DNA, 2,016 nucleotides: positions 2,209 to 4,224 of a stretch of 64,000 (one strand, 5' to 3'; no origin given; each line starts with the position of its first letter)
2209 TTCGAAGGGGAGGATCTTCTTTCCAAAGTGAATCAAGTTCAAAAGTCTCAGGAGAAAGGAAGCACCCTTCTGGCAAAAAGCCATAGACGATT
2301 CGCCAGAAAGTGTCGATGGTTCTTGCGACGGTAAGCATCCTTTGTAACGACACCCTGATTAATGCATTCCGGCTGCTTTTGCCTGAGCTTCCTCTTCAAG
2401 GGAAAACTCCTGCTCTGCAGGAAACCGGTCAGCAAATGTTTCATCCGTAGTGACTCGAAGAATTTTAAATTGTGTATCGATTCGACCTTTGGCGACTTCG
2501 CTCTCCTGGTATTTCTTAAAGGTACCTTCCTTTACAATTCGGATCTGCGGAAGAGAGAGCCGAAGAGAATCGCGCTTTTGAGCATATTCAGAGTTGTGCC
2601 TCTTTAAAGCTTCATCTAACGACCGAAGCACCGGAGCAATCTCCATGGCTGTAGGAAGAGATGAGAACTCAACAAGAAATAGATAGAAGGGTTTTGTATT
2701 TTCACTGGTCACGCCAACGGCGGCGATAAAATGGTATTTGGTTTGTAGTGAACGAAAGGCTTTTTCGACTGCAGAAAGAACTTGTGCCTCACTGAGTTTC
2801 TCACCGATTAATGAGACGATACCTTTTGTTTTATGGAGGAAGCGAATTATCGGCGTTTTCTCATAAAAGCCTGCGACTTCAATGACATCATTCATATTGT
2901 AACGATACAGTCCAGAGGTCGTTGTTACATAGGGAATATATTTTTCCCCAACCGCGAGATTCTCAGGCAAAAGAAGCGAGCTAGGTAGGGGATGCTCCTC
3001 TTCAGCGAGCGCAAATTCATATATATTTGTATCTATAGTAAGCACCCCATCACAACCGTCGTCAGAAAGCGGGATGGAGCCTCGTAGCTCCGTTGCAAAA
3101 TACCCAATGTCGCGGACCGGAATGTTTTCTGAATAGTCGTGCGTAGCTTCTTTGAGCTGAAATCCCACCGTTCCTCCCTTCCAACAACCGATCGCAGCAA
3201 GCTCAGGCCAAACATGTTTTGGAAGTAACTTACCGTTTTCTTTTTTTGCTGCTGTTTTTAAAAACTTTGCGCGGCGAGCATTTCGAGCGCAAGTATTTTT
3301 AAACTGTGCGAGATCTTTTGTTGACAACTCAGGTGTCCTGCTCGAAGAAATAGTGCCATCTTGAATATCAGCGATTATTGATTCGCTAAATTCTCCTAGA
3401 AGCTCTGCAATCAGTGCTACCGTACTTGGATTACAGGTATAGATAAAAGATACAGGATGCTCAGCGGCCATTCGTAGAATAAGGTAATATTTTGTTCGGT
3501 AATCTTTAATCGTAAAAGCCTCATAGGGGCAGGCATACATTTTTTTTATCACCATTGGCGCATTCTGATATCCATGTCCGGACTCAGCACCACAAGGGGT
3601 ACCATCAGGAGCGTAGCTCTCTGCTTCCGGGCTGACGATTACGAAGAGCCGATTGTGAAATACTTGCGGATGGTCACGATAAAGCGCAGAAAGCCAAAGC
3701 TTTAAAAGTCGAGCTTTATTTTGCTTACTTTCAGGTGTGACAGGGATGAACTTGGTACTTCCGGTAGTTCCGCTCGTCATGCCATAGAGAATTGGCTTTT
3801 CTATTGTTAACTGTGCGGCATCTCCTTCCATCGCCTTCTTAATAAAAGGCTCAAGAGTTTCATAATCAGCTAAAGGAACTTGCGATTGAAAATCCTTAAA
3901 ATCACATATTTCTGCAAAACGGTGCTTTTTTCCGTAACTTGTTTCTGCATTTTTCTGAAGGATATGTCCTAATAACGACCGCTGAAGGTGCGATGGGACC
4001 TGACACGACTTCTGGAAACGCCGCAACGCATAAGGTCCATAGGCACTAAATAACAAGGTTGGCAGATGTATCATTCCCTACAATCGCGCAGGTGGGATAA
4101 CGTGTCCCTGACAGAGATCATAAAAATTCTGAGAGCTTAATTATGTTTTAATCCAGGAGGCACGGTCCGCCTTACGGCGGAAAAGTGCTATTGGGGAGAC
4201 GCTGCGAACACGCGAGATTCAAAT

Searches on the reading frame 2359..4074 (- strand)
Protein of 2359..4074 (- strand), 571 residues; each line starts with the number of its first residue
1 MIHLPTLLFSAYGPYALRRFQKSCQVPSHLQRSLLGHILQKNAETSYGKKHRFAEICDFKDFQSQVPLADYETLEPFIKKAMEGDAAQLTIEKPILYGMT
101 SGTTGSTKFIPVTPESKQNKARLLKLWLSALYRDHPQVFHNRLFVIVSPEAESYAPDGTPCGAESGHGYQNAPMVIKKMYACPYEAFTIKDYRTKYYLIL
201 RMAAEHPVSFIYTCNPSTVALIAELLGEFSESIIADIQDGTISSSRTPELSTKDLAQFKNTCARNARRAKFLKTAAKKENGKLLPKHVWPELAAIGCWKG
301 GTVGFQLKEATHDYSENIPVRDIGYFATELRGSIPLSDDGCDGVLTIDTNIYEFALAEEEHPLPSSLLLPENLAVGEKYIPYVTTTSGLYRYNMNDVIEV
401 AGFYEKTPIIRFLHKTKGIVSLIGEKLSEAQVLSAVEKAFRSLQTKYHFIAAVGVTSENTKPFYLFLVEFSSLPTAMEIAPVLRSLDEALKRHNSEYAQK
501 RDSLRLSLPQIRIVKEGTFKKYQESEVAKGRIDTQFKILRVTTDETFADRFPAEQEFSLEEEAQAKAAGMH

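Call 80: search_protein_families(library=pfam, proteins=[window:2359-4074:-], max_evalue=0.00001)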
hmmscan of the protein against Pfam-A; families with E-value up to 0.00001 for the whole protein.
window:2359-4074:- (571 aa): 3 families
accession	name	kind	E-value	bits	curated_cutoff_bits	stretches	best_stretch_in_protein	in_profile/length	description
PF03321.19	GH3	-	7e-59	200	23.6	1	17-318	2-302/304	GH3 family N-terminal domain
PF23572.1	GH3_C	-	1.4e-18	68.1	23.6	1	431-545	2-118/119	GH3 family C-terminal domain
PF23571.1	GH3_M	-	1.2e-16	61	23.6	1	344-415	2-75/75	GH3 family central domain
